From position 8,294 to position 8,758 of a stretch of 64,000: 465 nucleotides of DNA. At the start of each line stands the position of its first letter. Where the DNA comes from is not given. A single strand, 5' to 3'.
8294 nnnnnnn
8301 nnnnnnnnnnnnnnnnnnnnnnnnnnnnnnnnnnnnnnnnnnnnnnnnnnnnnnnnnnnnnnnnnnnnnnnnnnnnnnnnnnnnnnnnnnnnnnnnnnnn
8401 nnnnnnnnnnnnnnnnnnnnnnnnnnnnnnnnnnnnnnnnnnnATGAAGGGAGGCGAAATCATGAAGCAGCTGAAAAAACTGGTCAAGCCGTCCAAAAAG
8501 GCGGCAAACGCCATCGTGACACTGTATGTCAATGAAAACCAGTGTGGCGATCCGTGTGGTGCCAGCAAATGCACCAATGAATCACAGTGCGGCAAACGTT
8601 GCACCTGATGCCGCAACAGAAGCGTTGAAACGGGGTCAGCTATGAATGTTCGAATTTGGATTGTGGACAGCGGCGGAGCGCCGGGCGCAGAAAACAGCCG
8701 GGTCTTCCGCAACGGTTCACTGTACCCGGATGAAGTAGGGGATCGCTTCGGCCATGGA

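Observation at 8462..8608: Unannotated 48-aa Lys-rich-leader / five-Cys-core peptide ORF (probable precursor)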

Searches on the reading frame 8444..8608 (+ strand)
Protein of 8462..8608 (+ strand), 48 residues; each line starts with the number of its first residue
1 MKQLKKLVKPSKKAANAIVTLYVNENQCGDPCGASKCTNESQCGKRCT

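Call 5: search_protein_families(library=pfam, proteins=[window:8462-8608:+], max_evalue=0.01)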
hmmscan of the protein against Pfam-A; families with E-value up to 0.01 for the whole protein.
window:8462-8608:+ (48 aa): 0 families

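Call 6: search_protein_families(library=ncbifam, proteins=[window:8462-8608:+], max_evalue=0.01)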
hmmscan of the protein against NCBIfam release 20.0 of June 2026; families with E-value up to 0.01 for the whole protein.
window:8462-8608:+ (48 aa): 0 families

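Call 8: search_protein_families(library=ncbifam, proteins=[window:8462-8608:+, window:8444-8608:+], max_evalue=10)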
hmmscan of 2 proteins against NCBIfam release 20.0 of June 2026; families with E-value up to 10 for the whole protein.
window:8462-8608:+ (48 aa): 0 families

window:8444-8608:+ (54 aa): 0 families

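Call 11: find_homologous_proteins(query=window:8462-8605:+, max_evalue=10)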
Query seq(48 aa) (48 aa): 3 proteins with E <= 10 among 3 candidates.
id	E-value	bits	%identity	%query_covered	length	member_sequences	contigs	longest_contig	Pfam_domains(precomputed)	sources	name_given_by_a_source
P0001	2.2e-23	97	96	100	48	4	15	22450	-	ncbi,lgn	-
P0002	5.9e-18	80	81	100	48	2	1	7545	-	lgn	-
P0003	1.4e-16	76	77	100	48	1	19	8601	-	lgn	-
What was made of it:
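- Tried and rejected: The single-peptide search of 5.8 billion proteins found only three near-identical clusters (call 11).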

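Call 12: find_encoding_contigs(protein=window:8462-8608:+, flank=10000, max_places=10)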
Protein window:8462-8608:+ (48 aa): 23 contigs read that carry it; 10 places shown.
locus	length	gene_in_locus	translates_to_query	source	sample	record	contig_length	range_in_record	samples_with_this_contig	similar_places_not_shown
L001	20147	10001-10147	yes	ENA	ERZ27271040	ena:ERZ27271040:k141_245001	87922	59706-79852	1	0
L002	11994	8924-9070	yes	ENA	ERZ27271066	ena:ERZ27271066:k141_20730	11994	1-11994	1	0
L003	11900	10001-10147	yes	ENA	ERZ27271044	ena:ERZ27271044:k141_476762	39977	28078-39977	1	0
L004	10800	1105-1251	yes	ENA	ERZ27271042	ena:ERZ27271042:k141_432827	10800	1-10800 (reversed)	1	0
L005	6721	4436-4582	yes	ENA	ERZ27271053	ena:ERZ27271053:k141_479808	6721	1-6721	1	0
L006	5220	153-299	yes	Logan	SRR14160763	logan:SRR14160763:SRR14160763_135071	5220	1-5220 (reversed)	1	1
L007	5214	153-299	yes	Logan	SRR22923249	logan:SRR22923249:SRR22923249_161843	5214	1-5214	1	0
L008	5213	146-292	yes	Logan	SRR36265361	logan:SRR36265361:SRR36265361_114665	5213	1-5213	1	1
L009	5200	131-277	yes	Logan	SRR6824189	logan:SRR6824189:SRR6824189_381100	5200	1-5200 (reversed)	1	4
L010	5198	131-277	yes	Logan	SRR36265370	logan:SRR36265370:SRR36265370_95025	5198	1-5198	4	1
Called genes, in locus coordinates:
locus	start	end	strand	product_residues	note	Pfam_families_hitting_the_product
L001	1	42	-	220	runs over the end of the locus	PF02224:Cytidylate_kin, PF13189:Cytidylate_kin2 (weak), PF13238:AAA_18 (weak), PF13207:AAA_17 (faint)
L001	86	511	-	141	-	PF09021:HutP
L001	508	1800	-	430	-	PF03486:HI0933_like, PF07992:Pyr_redox_2 (weak), PF00890:FAD_binding_2 (weak), PF01134:GIDA (weak), PF01266:DAO (faint), PF12831:FAD_oxidored, PF22780:HI0933_like_1st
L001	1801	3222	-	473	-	-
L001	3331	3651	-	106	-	PF05239:PRC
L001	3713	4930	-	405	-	PF14286:DHHW (faint), PF16822:ALGX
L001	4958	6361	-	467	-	PF03062:MBOAT, PF13813:MBOAT_2 (weak)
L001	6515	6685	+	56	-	-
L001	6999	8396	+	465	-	PF14399:BtrH_N (weak)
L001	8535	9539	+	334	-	PF04055:Radical_SAM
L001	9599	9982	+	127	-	-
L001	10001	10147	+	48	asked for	-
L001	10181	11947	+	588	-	PF00082:Peptidase_S8, PF07755:DUF1611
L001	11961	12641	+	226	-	-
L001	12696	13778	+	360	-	PF00005:ABC_tran, PF02463:SMC_N (faint), PF13304:AAA_21 (faint)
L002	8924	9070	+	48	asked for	-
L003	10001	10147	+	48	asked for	-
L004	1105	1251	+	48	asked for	-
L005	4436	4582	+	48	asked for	-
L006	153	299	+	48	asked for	-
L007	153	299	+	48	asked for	-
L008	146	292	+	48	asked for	-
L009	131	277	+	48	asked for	-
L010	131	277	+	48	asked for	-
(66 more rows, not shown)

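Call 14: find_encoding_contigs(protein=P0001, flank=10000, max_places=6)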
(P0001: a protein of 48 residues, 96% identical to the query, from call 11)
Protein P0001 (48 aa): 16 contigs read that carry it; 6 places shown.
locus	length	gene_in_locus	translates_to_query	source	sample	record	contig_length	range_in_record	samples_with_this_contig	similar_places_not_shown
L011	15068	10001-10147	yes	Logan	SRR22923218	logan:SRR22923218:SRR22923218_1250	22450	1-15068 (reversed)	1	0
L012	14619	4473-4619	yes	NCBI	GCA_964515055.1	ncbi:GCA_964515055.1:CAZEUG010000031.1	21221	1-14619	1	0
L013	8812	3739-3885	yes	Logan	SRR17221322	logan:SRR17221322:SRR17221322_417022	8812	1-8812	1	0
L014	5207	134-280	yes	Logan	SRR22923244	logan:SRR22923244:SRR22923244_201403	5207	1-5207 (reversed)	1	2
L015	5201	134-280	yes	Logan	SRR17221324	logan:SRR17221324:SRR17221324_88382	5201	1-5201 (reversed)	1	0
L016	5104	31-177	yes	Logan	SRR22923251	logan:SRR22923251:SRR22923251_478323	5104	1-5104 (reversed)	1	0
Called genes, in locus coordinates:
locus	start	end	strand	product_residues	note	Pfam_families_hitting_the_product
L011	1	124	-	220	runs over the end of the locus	PF02224:Cytidylate_kin, PF13189:Cytidylate_kin2, PF13238:AAA_18 (weak), PF13207:AAA_17 (faint)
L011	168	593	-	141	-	PF09021:HutP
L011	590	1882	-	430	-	PF03486:HI0933_like, PF07992:Pyr_redox_2 (faint), PF00890:FAD_binding_2 (weak), PF01134:GIDA (weak), PF01266:DAO (faint), PF12831:FAD_oxidored (weak), PF22780:HI0933_like_1st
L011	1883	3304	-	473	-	-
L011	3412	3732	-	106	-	PF05239:PRC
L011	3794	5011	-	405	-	PF14286:DHHW (faint), PF16822:ALGX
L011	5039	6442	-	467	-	PF03062:MBOAT, PF13813:MBOAT_2 (weak)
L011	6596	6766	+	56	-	-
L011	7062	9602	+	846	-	PF14399:BtrH_N (weak), PF04055:Radical_SAM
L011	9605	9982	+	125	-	-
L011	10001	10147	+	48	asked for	-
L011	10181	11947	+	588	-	PF00082:Peptidase_S8, PF07755:DUF1611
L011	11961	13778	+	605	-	PF00005:ABC_tran, PF02463:SMC_N (faint), PF13304:AAA_21 (faint)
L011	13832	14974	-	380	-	PF03600:CitMHS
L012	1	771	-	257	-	?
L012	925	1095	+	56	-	-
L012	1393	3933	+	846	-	PF14399:BtrH_N (weak), PF04055:Radical_SAM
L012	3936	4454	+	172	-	-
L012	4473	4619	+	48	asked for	-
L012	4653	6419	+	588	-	PF00082:Peptidase_S8, PF07755:DUF1611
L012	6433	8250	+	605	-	PF00005:ABC_tran, PF02463:SMC_N (faint), PF13304:AAA_21 (faint)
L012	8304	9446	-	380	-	PF03600:CitMHS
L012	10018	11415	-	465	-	-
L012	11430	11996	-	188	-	-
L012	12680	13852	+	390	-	PF00266:Aminotran_5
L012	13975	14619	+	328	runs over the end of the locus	PF07261:DnaB_2 (weak)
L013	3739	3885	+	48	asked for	-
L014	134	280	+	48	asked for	-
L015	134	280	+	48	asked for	-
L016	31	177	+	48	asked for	-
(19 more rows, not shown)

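Call 15: find_encoding_contigs(protein=P0002, flank=10000, max_places=6)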
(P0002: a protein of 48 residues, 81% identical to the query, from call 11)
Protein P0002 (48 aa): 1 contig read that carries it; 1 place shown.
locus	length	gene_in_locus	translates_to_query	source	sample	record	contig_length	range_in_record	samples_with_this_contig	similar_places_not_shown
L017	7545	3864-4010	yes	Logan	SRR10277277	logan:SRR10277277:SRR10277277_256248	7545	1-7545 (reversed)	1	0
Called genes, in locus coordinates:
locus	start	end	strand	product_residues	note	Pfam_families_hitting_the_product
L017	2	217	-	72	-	?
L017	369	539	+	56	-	-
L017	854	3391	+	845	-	PF14399:BtrH_N (weak), PF04055:Radical_SAM, PF13353:Fer4_12 (weak)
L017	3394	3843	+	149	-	-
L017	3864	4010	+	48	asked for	-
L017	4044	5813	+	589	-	PF00082:Peptidase_S8, PF07755:DUF1611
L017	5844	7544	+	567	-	?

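Call 16: find_encoding_contigs(protein=P0003, flank=10000, max_places=6)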
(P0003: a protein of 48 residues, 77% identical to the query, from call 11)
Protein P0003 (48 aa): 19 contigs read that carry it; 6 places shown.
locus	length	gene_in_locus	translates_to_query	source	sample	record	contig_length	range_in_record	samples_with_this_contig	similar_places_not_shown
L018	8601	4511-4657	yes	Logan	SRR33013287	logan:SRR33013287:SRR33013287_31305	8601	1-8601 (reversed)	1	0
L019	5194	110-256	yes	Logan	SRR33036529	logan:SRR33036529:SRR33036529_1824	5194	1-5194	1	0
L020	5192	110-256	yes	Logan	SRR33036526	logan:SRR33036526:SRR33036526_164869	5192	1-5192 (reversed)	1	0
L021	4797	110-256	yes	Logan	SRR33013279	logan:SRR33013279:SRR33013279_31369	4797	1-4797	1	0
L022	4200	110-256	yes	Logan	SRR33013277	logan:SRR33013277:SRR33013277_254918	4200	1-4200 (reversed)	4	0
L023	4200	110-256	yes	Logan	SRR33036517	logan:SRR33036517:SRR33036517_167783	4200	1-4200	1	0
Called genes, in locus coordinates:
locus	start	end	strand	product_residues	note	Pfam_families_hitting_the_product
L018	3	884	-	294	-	?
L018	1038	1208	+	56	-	-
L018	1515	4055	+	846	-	PF14399:BtrH_N (weak), PF04055:Radical_SAM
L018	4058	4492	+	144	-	-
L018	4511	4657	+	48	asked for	-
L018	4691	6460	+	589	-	PF00082:Peptidase_S8, PF07755:DUF1611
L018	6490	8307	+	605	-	PF00005:ABC_tran, PF02463:SMC_N (faint), PF13304:AAA_21 (faint)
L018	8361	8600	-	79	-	?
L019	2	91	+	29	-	?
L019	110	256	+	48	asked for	-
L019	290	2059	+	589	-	PF00082:Peptidase_S8, PF07755:DUF1611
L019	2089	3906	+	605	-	PF00005:ABC_tran, PF02463:SMC_N (faint), PF13304:AAA_21 (faint)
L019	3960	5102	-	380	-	PF03600:CitMHS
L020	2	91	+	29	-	?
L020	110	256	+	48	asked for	-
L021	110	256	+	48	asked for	-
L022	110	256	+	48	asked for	-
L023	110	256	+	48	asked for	-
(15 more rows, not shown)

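Call 35: search_protein_families(library=ncbifam, proteins=[L012:1393-3930:+], max_evalue=0.00001)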
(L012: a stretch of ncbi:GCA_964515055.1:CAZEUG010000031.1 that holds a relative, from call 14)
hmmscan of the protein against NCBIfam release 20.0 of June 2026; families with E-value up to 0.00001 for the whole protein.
L012:1393-3930:+ (846 aa): 59 families (the best 25 are shown)
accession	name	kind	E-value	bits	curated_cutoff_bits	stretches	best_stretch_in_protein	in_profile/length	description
TIGR04463.1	rSAM_vs_C_rich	equivalog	6.1e-59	199.9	525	1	407-822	1-414/438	TIGR04463 family radical SAM/SPASM RiPP maturase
NF038107.1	rSAM_NF038107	equivalog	6.5e-49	166.9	600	1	405-800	4-399/444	Cys-every-fifth radical SAM/SPASM peptide maturase CefB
TIGR04334.1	rSAM_Clo7bot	equivalog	3.1e-48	164.5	600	1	452-807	55-410/440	radical SAM/SPASM domain Clo7bot peptide maturase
NF052473.1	rSAM_FlmE_OhkG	exception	5.4e-42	144.1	500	1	450-665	57-279/481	FlmE/OhkG family radical SAM/SPASM peptide maturase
TIGR04280.1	geopep_mat_rSAM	hypoth_equivalog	4.4e-40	137.9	400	1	452-797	49-388/428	geopeptide radical SAM maturase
NF047865.1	rSAM_PapB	equivalog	3.6e-35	121.8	340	1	488-806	4-321/330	PapB family radical SAM/SPASM ranthipeptide maturase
TIGR04068.1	rSAM_ocin_clost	equivalog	9.4e-29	100.6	500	1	449-647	46-247/462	Cys-rich peptide radical SAM maturase CcpM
TIGR04064.1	rSAM_nif11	equivalog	2.5e-25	89.1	518.7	1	469-634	62-228/459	nif11-like peptide radical SAM maturase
TIGR03974.1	rSAM_six_Cys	equivalog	2.9e-21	75.9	425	1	480-827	90-441/451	thioether cross-link-forming SCIFF peptide maturase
TIGR03906.1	quino_hemo_SAM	equivalog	3.1e-21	75.6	453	1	482-636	89-247/467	quinohemoprotein amine dehydrogenase maturation protein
TIGR03978.1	rSAM_paired_1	equivalog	2e-20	73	370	1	448-636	40-233/466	His-Xaa-Ser system radical SAM maturase HxsB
NF040492.1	not_ScfB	exception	7.1e-19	68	855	1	491-811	99-424/450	ScfB-related radical SAM/SPASM orphan maturase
TIGR03942.1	sulfatase_rSAM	equivalog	1.4e-18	67.2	349.45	1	495-646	9-162/363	anaerobic sulfatase maturase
NF041298.1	rSAM_mat_DynA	equivalog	2.1e-18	66.5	450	1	490-644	4-161/356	dynobactin maturation radical SAM/SPASM protein DynA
NF041707.1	rSAM_YhhB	equivalog_domain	7e-18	64.7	445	1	496-644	11-167/369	cyclophane-forming radical SAM/SPASM peptide maturase YhhB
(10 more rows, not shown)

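Call 42: find_homologous_proteins(query=A2, max_evalue=0.01)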
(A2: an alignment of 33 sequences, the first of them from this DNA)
Query A2 (33 sequences) (48 aa, profile of the alignment): 15 proteins with E <= 0.01 among 151 candidates.
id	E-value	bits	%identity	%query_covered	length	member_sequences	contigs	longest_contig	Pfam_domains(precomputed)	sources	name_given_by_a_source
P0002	2.7e-10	58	81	100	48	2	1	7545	-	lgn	-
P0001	4.2e-10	57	96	100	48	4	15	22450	-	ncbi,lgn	-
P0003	4.3e-10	57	77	100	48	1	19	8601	-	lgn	-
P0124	1.4e-6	46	50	38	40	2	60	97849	-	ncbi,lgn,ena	-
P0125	3.1e-6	45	50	38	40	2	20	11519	-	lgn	-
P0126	5.2e-5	41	38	63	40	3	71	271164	-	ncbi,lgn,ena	-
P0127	5.3e-5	41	-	-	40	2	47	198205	-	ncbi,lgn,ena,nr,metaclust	ncbi:unknown [Coprobacillus sp. CAG:698]|nr:unknown [Coprobacillus sp. CAG:698]|metaclust:status=act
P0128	8.1e-5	41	-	-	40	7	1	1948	-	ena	-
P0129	1.0e-4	40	41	65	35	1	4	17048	-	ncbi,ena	-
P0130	1.4e-4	40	50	25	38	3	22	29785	-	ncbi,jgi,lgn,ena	jgi:hypothetical protein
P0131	2.6e-3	36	32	71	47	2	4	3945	-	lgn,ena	-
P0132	6.1e-3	35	80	21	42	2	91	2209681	-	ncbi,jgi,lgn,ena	-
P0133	7.6e-3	34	38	46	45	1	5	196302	-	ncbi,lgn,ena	-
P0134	9.0e-3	34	39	48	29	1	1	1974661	-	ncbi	-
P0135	9.2e-3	34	29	75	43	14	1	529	-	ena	-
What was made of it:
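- Tried and rejected: The profile search added 12 unnamed small proteins (call 42).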

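Call 43: search_protein_families(library=ncbifam, alignment_id=A2, max_evalue=10)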
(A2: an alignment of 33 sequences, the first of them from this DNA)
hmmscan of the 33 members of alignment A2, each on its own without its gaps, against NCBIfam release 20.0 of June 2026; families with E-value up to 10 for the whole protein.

A. member 1, seq(48 aa): 0 families

B. families by the number of members that match (of 33 scanned): 5 families
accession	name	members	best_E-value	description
TIGR04065.1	ocin_CLI_3235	1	0.00085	CLI_3235 family bacteriocin precursor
NF005081.0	PRK06518.1-1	1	0.025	hypothetical protein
NF038033.1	FEA1_rel_lipo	1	0.12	FEA1-related lipoprotein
NF011423.0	PRK14850.1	1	0.14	penicillin-binding protein 1b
TIGR00373.1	TIGR00373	1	0.16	transcription factor E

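Call 44: search_protein_families(library=pfam, alignment_id=A2, max_evalue=10)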
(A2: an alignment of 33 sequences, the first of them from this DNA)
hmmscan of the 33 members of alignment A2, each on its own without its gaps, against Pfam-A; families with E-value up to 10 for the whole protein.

A. member 1, seq(48 aa): 0 families

B. families by the number of members that match (of 33 scanned): 9 families
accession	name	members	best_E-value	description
PF07129.17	DUF1381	1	0.027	Protein of unknown function (DUF1381)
PF18720.7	EGF_Tenascin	1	0.038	Tenascin EGF domain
PF14428.12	DddA-like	1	0.039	Double-stranded DNA deaminase toxin A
PF03640.20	Lipoprotein_15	1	0.076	Secreted repeat of unknown function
PF08534.16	Redoxin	1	0.08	Redoxin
PF07126.18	ZapC_C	1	0.082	Cell-division protein ZapC, C-terminal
PF14283.11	CD1107-like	1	0.086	Mobile element protein CD1107-like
PF21864.1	MORF_dom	1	0.2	Multiple organellar RNA editing factor 1, MORF domain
PF14406.12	Bacteroid_pep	1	5.8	Ribosomally synthesized peptide in Bacteroidetes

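Call 46: search_solved_structures(query=L012:1393-3930:+, max_evalue=0.001)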
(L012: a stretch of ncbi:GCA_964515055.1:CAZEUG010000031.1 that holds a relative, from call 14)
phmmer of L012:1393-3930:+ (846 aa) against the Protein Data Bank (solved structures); distinct sequences matched with E-value up to 0.001: 4.
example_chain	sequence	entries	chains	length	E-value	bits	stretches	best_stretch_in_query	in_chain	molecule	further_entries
5wgg_A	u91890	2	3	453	1.3e-16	63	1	475-827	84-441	Radical SAM domain protein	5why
8vpo_A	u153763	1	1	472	5.9e-05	24.5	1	450-627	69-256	Radical SAM core domain-containing protein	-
9dfn_A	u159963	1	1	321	6.5e-05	24.3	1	494-658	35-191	Radical SAM core domain-containing protein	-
9dfu_A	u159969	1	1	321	9.1e-05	23.9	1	494-658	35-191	Radical SAM core domain-containing protein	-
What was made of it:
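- Closest known: SCIFF / thermocellin system. Same: CteB (5wgg) is the best solved-structure match (E=1.3e-16, call 46).
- The closest solved structure is the thioether-forming CteB (call 46).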

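Call 74: list_cluster_members(proteins=[window:8462-8605:+, P0001, P0134, P0132])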
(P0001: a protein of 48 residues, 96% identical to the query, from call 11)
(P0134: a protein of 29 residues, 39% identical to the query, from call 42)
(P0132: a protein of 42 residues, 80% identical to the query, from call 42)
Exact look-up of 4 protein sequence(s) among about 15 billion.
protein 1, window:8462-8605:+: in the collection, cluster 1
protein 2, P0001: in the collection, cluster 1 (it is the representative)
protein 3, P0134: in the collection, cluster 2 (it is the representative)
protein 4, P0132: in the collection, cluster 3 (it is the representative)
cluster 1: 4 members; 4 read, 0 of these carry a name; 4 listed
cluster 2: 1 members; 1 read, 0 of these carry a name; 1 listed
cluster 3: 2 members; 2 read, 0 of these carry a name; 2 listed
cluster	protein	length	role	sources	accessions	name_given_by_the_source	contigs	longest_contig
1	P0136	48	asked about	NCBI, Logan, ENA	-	-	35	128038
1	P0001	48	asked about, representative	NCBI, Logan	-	-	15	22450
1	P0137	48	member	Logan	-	-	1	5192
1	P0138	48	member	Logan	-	-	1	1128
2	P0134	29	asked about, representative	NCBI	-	-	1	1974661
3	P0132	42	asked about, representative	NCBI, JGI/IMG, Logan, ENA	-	-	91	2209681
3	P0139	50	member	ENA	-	-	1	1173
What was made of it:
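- The exact peptide is called on 35 or more public contigs (calls 12, 74).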

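Call 81: search_protein_representatives(alignment_id=A3)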
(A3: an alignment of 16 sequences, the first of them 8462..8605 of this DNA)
Query: 16 sequences, 41 profile positions. Proteins with E-value up to 0.001 (for the whole library): 25; up to 1e-10: 1; up to 1e-30: 0. The best 25 are listed.
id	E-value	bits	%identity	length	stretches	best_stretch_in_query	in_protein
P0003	3.3e-12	62.6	-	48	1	1-41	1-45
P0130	6.3e-10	55.3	-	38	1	1-38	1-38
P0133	1.3e-07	48.0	-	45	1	1-41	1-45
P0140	2.4e-07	47.1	-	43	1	1-39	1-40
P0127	2.2e-06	44.0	-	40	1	1-40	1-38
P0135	3.4e-06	43.4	-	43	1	2-41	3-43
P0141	9.4e-06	42.0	-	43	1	1-39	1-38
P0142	1.0e-05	41.9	-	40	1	1-38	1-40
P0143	1.1e-05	41.8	-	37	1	1-38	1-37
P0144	1.5e-05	41.3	-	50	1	1-41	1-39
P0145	3.9e-05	40.0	-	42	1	1-39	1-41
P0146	9.3e-05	38.8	-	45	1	1-39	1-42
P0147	1.5e-04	38.2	-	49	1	1-40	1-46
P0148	2.9e-04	37.2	-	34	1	1-34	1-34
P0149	3.0e-04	37.2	-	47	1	1-40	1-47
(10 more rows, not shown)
